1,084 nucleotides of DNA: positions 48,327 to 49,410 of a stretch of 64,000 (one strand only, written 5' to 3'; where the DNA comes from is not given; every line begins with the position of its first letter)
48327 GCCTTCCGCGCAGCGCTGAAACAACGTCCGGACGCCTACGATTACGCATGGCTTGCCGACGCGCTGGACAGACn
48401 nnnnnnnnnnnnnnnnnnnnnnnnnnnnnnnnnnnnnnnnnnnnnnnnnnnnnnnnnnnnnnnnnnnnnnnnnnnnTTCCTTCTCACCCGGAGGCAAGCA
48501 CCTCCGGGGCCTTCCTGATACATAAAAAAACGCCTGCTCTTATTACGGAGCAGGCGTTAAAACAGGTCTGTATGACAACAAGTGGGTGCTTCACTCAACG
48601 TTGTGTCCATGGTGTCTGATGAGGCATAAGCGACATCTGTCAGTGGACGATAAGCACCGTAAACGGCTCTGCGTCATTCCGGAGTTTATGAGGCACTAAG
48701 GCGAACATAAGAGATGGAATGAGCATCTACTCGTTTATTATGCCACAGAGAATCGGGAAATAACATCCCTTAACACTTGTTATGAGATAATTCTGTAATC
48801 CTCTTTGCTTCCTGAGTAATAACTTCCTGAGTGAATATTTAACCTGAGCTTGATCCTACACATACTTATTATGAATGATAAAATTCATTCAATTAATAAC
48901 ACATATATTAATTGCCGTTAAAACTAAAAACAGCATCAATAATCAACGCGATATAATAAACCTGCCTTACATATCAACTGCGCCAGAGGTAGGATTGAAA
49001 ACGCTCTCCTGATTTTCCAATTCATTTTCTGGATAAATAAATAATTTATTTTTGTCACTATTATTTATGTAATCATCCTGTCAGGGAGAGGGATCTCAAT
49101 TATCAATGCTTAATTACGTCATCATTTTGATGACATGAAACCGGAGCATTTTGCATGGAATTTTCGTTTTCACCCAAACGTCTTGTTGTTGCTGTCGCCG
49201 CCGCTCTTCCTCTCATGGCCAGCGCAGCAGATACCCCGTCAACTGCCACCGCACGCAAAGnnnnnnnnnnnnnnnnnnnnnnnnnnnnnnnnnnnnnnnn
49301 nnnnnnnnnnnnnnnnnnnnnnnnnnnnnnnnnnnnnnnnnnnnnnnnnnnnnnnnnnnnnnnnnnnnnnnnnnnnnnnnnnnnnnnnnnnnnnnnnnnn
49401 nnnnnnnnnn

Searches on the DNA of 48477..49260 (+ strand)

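Call 4: search_dna_similar(query=window:48477-49200:+, collection=ecoli_genomes, mode=near, max_rows=30, rows=spread)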
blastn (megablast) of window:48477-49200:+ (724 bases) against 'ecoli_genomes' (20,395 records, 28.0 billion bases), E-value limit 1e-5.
Records with a match: 5426; places in all: 5444; records where one place covers at least 80% of the query: 5415.
Genomes with a match: 5426 of 5426; with a place that covers at least 80% of the query: 5415. Places per genome that has any: lowest 1, median 1, highest 2. On chromosomes: 5443 places; on plasmids: 1.
Best place of each record, by identity: >=99% 2792; 95-99% 2459; 90-95% 174; 80-90% 1.
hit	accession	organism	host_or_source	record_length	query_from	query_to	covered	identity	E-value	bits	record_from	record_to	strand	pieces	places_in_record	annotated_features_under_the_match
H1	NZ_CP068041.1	Escherichia coli strain XJW9B277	Bovine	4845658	1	724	100%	100.0%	0e+0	1356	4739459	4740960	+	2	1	IS1-like element IS1B family transposase | aslA: arylsulfatase AslA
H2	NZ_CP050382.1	Escherichia coli strain 52148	Homo sapiens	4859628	1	724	100%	100.0%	0e+0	1338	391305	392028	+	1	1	aslA: arylsulfatase AslA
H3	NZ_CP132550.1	Escherichia coli strain XL1-Blue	missing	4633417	1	724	100%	100.0%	0e+0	1338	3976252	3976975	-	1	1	aslA: arylsulfatase AslA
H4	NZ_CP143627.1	Escherichia coli strain FJ_Ec_21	swine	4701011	1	724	100%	100.0%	0e+0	1338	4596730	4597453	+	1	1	aslA: arylsulfatase AslA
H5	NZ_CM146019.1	Escherichia coli strain YDMW_2_complete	Sewage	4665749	1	724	100%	100.0%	0e+0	1338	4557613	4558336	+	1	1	aslA: arylsulfatase AslA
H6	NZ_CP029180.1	Escherichia coli strain H9Ecoli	Homo sapiens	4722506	1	724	100%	99.6%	0e+0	1321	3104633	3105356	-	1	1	aslA: arylsulfatase AslA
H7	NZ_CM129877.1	Escherichia coli strain PCP06021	seawater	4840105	1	724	100%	99.6%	0e+0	1321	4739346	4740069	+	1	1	hypothetical protein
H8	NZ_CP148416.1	Escherichia coli strain Z1323CEC0016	Chicken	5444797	1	724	100%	99.4%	0e+0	1315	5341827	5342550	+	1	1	aslA: arylsulfatase AslA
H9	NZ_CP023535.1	Escherichia coli strain FDAARGOS_403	Homo sapiens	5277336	1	724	100%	99.2%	0e+0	1304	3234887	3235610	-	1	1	arylsulfatase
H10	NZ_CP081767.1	Escherichia coli strain 0H18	-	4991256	1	724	100%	99.2%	0e+0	1304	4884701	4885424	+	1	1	arylsulfatase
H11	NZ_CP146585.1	Escherichia coli strain A1.S1.160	Homo sapiens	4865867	1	724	100%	99.2%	0e+0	1304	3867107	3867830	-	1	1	arylsulfatase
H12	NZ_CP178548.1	Escherichia coli strain WWCOL-256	wastewater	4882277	1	724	100%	99.2%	0e+0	1304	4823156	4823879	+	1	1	arylsulfatase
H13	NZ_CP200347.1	Escherichia coli strain EC38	aquaculture water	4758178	1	724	100%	99.2%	0e+0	1304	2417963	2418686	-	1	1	arylsulfatase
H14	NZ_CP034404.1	Escherichia coli strain CRE10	Homosapiens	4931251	1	724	100%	99.0%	0e+0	1299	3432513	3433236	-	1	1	arylsulfatase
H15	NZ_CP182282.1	Escherichia coli strain F8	pig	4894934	1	724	100%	99.0%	0e+0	1299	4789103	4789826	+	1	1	arylsulfatase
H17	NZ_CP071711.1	Escherichia coli strain EC20017429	Homo sapiens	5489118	1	724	100%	98.9%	0e+0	1291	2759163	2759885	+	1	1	arylsulfatase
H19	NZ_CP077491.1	Escherichia coli O111:H11 strain 88-19539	bovine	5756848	1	724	100%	98.6%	0e+0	1286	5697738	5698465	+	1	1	arylsulfatase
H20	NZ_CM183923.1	Escherichia coli strain GMF065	Homo sapiens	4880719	1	724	100%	96.1%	0e+0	1182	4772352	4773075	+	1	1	aslA: arylsulfatase AslA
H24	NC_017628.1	Escherichia coli IHE3034 strain IHE3034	-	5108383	5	724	99%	96.3%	0e+0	1181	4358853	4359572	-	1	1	aslA: arylsulfatase AslA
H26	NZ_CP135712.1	Escherichia coli strain TUM1586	missing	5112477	1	724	100%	94.3%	0e+0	1096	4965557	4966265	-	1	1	aslA: arylsulfatase AslA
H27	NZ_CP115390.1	Escherichia coli strain CUVET20-PYO1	dog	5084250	45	724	94%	96.0%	0e+0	1107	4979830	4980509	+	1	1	aslA: arylsulfatase AslA | hypothetical protein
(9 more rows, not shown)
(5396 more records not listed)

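Call 19: search_rna_families(source=window, start=48731, end=49260, threshold=evalue, max_evalue=10)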
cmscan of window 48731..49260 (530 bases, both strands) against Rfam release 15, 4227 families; matches with E-value up to 10: 2.
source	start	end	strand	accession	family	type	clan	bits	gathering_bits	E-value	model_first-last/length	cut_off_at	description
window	48805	48885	-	RF02298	TtnuCD22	Gene; snRNA; snoRNA; CD-box;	-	16.2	85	2.6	1-77/77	no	Tetrahymena snoRNA TtnuCD22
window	49095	49131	-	RF00588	SNORD41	Gene; snRNA; snoRNA; CD-box;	CL00058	14.2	41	10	1-70/70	no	Small nucleolar RNA SNORD41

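Call 24: get_annotated_region(hit=H24, flank=0)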
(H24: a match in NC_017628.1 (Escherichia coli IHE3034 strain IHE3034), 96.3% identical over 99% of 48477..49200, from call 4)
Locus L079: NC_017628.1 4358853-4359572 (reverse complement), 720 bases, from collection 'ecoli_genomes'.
description: Escherichia coli IHE3034, complete sequence
organism: Escherichia coli IHE3034 strain IHE3034 (NCBI taxid 714962)
replicon: chromosome; assembly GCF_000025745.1
host: -; source: -; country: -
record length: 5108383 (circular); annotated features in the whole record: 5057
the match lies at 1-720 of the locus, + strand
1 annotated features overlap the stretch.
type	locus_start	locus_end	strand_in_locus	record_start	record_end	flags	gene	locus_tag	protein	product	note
CDS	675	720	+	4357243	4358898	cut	aslA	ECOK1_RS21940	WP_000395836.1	arylsulfatase AslA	-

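Call 25: get_annotated_region(hit=H26, flank=0)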
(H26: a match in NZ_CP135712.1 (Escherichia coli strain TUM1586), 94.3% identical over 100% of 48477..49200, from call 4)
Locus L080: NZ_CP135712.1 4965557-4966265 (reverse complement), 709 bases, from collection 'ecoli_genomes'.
description: Escherichia coli strain TUM1586 chromosome, complete genome
organism: Escherichia coli strain TUM1586 (NCBI taxid 562)
replicon: chromosome; assembly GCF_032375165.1
host: missing; source: missing; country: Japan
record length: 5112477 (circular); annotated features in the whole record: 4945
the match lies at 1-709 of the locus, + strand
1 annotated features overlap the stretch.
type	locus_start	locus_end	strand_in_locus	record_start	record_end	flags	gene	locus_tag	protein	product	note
CDS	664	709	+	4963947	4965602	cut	aslA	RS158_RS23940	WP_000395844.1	arylsulfatase AslA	-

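Call 26: get_annotated_region(hit=H17, flank=0)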
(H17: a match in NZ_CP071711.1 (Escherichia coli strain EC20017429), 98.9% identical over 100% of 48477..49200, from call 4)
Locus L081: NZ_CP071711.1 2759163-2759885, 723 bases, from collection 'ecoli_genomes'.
description: Escherichia coli strain EC20017429 chromosome, complete genome
organism: Escherichia coli strain EC20017429 (NCBI taxid 562)
replicon: chromosome; assembly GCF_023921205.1
host: Homo sapiens; source: missing; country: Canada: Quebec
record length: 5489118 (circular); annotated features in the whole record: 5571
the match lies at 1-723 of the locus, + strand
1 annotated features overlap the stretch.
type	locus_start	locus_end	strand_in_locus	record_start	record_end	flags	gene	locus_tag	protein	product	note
CDS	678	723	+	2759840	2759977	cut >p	-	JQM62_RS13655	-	arylsulfatase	incomplete; partial in the middle of a contig; missing C-terminus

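Call 27: get_annotated_region(hit=H19, flank=0)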
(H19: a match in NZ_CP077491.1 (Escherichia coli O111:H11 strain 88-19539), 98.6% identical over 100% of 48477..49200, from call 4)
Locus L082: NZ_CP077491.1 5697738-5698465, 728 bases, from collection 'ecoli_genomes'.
description: Escherichia coli O111:H11 strain 88-19539 chromosome, complete genome
organism: Escherichia coli O111:H11 strain 88-19539 (NCBI taxid 1163390)
replicon: chromosome; assembly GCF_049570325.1
host: -; source: bovine; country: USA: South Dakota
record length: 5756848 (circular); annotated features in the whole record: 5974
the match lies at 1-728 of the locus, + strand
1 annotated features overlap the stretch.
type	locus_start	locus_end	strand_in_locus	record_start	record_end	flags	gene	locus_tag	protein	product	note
CDS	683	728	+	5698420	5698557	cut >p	-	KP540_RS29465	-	arylsulfatase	incomplete; partial in the middle of a contig; missing C-terminus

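Call 28: get_annotated_region(hit=H20, flank=0)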
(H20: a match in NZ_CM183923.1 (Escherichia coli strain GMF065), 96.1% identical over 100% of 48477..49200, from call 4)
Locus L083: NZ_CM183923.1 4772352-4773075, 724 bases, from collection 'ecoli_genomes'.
description: Escherichia coli strain GMF065 chromosome, whole genome shotgun sequence
organism: Escherichia coli strain GMF065 (NCBI taxid 562)
replicon: chromosome; assembly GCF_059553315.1
host: Homo sapiens; source: -; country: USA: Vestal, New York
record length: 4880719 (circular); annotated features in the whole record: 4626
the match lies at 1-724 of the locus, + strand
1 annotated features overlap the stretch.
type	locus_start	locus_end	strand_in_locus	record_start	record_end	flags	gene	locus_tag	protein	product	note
CDS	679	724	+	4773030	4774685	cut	aslA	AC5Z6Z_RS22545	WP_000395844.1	arylsulfatase AslA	-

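Call 29: get_annotated_region(hit=H27, flank=60)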
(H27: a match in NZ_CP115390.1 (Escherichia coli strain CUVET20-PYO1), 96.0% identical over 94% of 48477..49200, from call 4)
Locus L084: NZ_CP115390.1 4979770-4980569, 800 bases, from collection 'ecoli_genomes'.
description: Escherichia coli strain CUVET20-PYO1 chromosome, complete genome
organism: Escherichia coli strain CUVET20-PYO1 (NCBI taxid 562)
replicon: chromosome; assembly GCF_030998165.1
host: dog; source: Endometrium; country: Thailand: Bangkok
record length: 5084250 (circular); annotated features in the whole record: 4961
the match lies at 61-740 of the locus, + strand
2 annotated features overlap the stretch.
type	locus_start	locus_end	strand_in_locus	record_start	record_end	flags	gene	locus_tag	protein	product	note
CDS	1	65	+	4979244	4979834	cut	-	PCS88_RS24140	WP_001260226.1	hypothetical protein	-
CDS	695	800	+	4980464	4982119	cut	aslA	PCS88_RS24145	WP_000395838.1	arylsulfatase AslA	-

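Call 30: get_annotated_region(hit=H9, flank=0)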
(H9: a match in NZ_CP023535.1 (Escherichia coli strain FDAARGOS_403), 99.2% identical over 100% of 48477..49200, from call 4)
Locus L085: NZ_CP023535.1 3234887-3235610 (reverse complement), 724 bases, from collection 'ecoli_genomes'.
description: Escherichia coli strain FDAARGOS_403 chromosome, complete genome
organism: Escherichia coli strain FDAARGOS_403 (NCBI taxid 562)
replicon: chromosome; assembly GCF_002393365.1
host: Homo sapiens; source: human; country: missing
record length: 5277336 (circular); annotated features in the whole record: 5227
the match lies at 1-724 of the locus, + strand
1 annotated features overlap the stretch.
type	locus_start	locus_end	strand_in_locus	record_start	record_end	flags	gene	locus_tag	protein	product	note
CDS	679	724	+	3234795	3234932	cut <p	-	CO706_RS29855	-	arylsulfatase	incomplete; partial in the middle of a contig; missing C-terminus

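Call 35: search_dna_similar(query=window:49104-49149:+, collection=ecoli_genomes, mode=distant, max_rows=12, rows=spread, max_evalue=0.001)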
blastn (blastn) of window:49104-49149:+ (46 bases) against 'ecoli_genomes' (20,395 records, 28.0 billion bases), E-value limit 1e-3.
Records with a match: 5422; places in all: 5426; records where one place covers at least 80% of the query: 5411.
Genomes with a match: 5422 of 5426; with a place that covers at least 80% of the query: 5411. Places per genome that has any: lowest 1, median 1, highest 2. On chromosomes: 5425 places; on plasmids: 1.
Best place of each record, by identity: >=99% 3131; 95-99% 2289; 90-95% 2.
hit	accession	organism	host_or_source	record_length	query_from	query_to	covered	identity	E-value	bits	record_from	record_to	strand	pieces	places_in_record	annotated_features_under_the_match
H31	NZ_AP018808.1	Escherichia coli strain E2865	Bos taurus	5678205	1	46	100%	100.0%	2e-14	84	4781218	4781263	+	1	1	none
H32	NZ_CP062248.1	Escherichia coli strain AML002_ev02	not applicable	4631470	1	46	100%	100.0%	2e-14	84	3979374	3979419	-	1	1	none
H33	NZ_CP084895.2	Escherichia coli strain g74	laboratory experiment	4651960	1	46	100%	100.0%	2e-14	84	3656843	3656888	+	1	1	none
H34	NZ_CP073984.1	Escherichia coli strain MB15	Poultry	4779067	1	46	100%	100.0%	2e-14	84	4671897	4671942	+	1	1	none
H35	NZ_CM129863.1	Escherichia coli strain SW07091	wastewater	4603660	1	46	100%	100.0%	2e-14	84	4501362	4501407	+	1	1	none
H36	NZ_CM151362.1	Escherichia coli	Homo sapiens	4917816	1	46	100%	100.0%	2e-14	84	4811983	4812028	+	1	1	none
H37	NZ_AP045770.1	Escherichia coli strain 23CRST011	Homo sapiens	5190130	1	46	100%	100.0%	2e-14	84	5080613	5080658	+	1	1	none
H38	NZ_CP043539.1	Escherichia coli O157 strain Al Ain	camel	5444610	1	46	100%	97.8%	8e-13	80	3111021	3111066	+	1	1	none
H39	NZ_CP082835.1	Escherichia coli strain 1613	Homo sapiens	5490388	1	46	100%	97.8%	8e-13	80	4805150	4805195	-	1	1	none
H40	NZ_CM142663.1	Escherichia coli strain UID2309220013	Homo sapiens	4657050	1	46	100%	97.8%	8e-13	80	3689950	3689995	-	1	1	none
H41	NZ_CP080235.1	Escherichia coli O139:H1 strain W13-16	Sus scrofa scrofa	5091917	1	46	100%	95.7%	1e-11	75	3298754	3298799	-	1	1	none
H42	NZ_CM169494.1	Escherichia coli strain EC07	Homo sapiens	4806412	19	46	61%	100.0%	1e-4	52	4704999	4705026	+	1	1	none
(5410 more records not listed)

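Call 36: search_dna_similar(query=window:48859-48904:+, collection=ecoli_genomes, mode=distant, max_rows=12, rows=spread, max_evalue=0.001)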
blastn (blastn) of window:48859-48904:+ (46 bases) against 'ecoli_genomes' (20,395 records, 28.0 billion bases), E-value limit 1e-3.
Records with a match: 5307; places in all: 5312; records where one place covers at least 80% of the query: 5304.
Genomes with a match: 5307 of 5426; with a place that covers at least 80% of the query: 5304. Places per genome that has any: lowest 1, median 1, highest 2. On chromosomes: 5311 places; on plasmids: 1.
Best place of each record, by identity: >=99% 3411; 95-99% 66; 90-95% 1; 80-90% 1829.
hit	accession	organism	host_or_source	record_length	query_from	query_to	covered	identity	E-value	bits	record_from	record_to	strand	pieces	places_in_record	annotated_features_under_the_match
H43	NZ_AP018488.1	Escherichia coli O157:H7 strain PV15-279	Homo sapiens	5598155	1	46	100%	100.0%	2e-14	84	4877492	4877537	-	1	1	none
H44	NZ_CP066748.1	Escherichia coli O157:H7 strain ECP19-2498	missing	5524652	1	46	100%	100.0%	2e-14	84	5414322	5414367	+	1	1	none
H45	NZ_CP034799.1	Escherichia coli strain 2009C-4687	missing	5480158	1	46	100%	100.0%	2e-14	84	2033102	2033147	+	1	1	none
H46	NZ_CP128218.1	Escherichia coli strain TG1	Laboratory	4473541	1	46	100%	100.0%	2e-14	84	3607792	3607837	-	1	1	none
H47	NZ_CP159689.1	Escherichia coli strain Z142-6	hospital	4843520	1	46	100%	100.0%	2e-14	84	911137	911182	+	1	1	none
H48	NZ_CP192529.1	Escherichia coli strain TUM23349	Laboratory developed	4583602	1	46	100%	100.0%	2e-14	84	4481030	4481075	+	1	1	none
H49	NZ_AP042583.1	Escherichia coli strain OkiPb01697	bovine feces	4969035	1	46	100%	100.0%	2e-14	84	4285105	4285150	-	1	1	none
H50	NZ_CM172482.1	Escherichia coli strain GZ2408P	Columba livia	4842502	1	46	100%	100.0%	2e-14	84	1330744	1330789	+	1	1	none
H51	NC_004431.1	Escherichia coli CFT073 strain CFT073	-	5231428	1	46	100%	87.0%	3e-6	57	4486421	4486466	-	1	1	none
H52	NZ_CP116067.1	Escherichia coli strain DETEC-S792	ICU staff rectal swab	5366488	1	46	100%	87.0%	3e-6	57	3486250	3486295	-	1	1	none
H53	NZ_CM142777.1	Escherichia coli strain GPEC1356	chicken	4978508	1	46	100%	87.0%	3e-6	57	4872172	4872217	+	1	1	none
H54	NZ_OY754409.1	Escherichia coli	-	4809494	1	28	61%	100.0%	1e-4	52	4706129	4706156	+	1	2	none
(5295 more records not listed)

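Call 37: get_annotated_region(hit=H38, flank=0)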
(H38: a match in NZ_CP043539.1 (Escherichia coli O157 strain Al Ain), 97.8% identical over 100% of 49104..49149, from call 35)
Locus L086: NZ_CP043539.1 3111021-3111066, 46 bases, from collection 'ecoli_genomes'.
description: Escherichia coli O157 strain Al Ain chromosome, complete genome
organism: Escherichia coli O157 strain Al Ain (NCBI taxid 1045010)
replicon: chromosome; assembly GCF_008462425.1
host: camel; source: fecal samples; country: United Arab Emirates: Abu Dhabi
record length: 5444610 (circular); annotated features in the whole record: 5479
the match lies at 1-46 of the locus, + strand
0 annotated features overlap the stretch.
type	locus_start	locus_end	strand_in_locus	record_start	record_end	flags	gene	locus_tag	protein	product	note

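Call 38: get_annotated_region(hit=H40, flank=0)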
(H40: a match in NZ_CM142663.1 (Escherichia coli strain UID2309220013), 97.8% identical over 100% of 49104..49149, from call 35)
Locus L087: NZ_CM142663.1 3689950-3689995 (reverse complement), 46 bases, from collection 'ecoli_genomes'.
description: Escherichia coli strain UID2309220013 chromosome, whole genome shotgun sequence
organism: Escherichia coli strain UID2309220013 (NCBI taxid 562)
replicon: chromosome; assembly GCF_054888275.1
host: Homo sapiens; source: blood; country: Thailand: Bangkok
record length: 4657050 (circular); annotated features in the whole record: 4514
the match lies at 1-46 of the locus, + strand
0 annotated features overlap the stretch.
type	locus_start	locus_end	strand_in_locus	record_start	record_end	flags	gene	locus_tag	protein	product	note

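Call 39: get_annotated_region(hit=H41, flank=0)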
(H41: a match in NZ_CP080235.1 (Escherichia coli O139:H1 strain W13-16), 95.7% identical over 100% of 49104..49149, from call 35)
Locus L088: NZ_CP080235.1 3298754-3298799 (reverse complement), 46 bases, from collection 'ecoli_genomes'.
description: Escherichia coli O139:H1 strain W13-16 chromosome, complete genome
organism: Escherichia coli O139:H1 strain W13-16 (NCBI taxid 2861805)
replicon: chromosome; assembly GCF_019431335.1
host: Sus scrofa scrofa; source: wild boar; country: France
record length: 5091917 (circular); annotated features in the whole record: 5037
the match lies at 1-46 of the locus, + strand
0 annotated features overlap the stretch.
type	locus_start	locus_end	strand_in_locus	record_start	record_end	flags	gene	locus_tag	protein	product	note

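Call 40: get_annotated_region(hit=H39, flank=0)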
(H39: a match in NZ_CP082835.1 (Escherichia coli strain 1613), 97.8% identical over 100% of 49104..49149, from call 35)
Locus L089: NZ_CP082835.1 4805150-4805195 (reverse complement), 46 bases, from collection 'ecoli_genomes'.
description: Escherichia coli strain 1613 chromosome, complete genome
organism: Escherichia coli strain 1613 (NCBI taxid 562)
replicon: chromosome; assembly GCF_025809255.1
host: Homo sapiens; source: -; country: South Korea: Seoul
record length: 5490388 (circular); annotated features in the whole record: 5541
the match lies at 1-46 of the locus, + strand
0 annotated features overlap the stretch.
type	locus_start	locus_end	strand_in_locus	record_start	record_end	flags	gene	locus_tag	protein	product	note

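Call 62: get_annotated_region(hit=H17, flank=4000)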
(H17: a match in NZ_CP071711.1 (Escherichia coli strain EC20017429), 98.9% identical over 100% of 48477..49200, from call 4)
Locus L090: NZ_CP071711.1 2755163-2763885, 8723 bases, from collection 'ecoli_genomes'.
description: Escherichia coli strain EC20017429 chromosome, complete genome
organism: Escherichia coli strain EC20017429 (NCBI taxid 562)
replicon: chromosome; assembly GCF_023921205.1
host: Homo sapiens; source: missing; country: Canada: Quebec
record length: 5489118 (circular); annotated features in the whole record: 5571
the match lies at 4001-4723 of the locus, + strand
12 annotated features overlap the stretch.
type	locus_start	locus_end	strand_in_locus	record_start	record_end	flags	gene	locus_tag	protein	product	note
CDS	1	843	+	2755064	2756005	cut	hemC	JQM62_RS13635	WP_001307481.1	hydroxymethylbilane synthase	-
CDS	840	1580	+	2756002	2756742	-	hemD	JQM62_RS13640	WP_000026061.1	uroporphyrinogen-III synthase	-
CDS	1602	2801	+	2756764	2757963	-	hemX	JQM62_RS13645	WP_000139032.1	uroporphyrinogen-III C-methyltransferase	-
CDS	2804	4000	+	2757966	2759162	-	hemY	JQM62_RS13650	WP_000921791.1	protoheme IX biogenesis protein HemY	-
CDS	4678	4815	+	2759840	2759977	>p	-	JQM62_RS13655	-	arylsulfatase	incomplete; partial in the middle of a contig; missing C-terminus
CDS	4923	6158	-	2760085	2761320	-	aslB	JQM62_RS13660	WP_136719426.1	anaerobic sulfatase maturase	-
tRNA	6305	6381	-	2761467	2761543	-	-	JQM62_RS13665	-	tRNA-Pro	-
tRNA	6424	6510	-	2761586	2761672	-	-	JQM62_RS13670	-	tRNA-Leu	-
tRNA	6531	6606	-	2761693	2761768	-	-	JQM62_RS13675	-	tRNA-His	-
tRNA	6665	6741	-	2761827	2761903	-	-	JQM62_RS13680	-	tRNA-Arg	-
CDS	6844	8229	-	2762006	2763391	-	thrP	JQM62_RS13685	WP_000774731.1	bifunctional threonine/serine APC transporter ThrP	-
CDS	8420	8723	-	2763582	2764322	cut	wecG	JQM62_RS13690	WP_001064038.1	lipopolysaccharide N-acetylmannosaminouronosyltransferase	-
